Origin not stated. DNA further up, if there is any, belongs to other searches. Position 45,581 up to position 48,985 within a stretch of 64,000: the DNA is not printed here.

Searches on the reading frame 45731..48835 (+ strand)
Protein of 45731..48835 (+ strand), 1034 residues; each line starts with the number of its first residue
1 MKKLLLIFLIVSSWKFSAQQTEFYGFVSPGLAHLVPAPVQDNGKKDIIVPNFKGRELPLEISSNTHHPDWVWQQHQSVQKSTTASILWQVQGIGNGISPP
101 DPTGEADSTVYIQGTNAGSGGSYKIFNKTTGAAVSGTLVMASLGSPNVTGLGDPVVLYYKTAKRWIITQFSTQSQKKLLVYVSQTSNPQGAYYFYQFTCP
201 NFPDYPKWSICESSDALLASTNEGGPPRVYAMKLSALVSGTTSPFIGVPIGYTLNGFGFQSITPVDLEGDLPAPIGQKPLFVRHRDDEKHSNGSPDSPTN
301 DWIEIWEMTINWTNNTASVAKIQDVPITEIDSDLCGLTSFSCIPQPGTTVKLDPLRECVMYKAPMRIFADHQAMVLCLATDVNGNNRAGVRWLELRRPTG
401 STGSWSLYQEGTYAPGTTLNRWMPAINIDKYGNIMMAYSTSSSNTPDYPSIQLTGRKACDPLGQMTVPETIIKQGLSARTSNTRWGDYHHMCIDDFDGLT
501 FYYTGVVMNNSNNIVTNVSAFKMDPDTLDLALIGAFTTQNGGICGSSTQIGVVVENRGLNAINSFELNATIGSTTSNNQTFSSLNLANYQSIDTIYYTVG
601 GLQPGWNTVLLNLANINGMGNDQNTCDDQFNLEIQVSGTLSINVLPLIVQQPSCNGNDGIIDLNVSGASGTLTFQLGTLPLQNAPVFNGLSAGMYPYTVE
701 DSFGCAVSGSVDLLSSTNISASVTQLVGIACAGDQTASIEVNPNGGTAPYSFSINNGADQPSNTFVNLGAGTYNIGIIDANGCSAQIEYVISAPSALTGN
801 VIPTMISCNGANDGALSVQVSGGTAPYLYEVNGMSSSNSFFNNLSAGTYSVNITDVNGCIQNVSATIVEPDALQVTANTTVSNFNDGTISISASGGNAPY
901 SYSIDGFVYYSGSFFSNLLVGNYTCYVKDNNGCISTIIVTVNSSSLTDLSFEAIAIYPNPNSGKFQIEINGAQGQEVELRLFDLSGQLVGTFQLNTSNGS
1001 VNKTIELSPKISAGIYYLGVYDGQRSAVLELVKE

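Call 43: search_protein_families(library=pfam, proteins=[window:45731-48835:+], max_evalue=0.001)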
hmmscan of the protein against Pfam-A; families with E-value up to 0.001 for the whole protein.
window:45731-48835:+ (1034 aa): 2 families
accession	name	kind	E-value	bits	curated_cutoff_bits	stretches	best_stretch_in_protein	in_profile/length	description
PF13573.12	SprB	-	1e-31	108.7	28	4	806-833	7-34/37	SprB repeat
PF18962.6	Por_Secre_tail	-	3.4e-11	43.7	27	1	956-1027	1-69/75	Secretion system C-terminal sorting domain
